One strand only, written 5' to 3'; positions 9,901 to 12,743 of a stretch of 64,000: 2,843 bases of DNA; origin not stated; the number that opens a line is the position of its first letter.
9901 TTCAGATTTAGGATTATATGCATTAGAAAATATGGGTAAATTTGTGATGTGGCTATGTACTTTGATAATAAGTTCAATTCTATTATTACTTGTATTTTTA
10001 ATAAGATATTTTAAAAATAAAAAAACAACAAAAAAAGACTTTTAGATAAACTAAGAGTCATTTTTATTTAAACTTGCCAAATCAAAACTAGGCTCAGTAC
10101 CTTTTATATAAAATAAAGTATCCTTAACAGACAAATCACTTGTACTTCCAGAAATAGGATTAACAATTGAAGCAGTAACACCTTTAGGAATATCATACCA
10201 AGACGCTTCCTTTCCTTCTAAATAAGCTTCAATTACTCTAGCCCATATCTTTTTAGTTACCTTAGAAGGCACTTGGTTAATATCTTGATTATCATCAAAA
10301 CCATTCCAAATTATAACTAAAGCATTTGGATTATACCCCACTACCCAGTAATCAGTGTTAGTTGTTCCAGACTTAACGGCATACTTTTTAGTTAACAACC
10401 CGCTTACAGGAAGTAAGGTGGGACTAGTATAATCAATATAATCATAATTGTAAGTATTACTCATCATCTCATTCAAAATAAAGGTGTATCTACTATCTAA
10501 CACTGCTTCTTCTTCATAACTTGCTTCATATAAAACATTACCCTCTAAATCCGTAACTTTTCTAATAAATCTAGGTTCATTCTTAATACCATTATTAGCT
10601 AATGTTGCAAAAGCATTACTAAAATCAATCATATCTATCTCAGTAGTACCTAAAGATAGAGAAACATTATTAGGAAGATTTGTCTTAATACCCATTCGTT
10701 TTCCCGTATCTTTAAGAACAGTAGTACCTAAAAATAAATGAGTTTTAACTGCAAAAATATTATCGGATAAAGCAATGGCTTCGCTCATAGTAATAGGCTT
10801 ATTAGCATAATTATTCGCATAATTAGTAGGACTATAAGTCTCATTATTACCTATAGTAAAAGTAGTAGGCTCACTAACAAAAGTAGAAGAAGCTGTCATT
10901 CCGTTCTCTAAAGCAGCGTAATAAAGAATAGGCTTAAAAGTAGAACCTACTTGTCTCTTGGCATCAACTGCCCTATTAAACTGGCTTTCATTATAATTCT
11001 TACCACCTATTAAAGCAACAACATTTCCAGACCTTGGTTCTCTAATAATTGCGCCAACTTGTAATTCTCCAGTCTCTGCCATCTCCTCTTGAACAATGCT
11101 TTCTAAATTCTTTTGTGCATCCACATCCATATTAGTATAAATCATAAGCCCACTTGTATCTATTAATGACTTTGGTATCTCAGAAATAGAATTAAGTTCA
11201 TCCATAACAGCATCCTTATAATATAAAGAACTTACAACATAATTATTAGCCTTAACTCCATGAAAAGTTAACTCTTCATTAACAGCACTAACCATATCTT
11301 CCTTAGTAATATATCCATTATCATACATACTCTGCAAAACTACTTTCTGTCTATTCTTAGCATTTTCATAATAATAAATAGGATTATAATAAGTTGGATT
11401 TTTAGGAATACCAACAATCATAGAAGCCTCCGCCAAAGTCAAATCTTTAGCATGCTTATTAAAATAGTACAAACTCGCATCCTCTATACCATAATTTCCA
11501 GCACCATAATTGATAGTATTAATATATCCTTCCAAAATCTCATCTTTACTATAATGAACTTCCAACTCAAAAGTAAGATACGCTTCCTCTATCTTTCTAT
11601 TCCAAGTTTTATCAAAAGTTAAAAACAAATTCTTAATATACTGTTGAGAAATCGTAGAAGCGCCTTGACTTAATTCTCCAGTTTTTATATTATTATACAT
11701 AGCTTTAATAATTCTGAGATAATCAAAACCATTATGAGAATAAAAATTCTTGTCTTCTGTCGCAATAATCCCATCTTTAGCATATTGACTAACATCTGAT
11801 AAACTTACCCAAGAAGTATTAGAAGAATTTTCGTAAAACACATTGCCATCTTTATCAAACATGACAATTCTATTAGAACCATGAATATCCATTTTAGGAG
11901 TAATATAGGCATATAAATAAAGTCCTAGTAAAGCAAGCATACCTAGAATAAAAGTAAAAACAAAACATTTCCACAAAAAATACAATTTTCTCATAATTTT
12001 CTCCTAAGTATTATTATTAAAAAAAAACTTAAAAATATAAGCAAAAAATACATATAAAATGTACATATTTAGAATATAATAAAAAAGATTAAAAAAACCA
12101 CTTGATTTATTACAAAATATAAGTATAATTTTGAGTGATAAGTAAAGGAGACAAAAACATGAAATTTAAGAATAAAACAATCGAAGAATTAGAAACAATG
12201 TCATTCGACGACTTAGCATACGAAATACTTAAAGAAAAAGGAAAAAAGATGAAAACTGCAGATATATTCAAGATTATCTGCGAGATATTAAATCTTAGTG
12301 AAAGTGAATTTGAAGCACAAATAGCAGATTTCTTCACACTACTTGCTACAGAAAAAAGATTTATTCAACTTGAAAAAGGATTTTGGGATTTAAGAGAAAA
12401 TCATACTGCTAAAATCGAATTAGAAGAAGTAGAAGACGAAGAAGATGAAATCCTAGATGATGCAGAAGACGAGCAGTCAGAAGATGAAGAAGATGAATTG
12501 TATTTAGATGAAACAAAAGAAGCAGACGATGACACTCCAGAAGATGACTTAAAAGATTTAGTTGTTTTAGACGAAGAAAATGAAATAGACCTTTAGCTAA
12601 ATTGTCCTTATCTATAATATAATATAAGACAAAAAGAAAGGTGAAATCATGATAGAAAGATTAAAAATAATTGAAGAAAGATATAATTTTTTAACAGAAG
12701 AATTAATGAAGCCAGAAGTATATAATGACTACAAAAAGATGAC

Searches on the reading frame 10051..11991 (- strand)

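Call 7: search_protein_families(library=pfam, proteins=[window:10051-11991:-], max_evalue=0.01)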
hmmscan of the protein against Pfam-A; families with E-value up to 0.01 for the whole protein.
window:10051-11991:- (646 aa): 2 families
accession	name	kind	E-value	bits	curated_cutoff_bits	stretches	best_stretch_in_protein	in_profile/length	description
PF00912.28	Transgly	-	9.8e-63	211.2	27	1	55-222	10-177/178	Transglycosylase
PF00905.27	Transpeptidase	-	1.5e-23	83.9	22.1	1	314-587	3-298/299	Penicillin binding protein transpeptidase domain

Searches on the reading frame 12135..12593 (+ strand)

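Call 7: search_protein_families(library=pfam, proteins=[window:12135-12593:+], max_evalue=0.01)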
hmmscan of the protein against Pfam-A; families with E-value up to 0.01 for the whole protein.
window:12135-12593:+ (153 aa): 1 family
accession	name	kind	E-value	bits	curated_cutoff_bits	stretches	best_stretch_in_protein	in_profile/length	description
PF05066.19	HARE-HTH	-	1.5e-05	25.8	25.9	1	22-88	1-70/71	HB1, ASXL, restriction endonuclease HTH domain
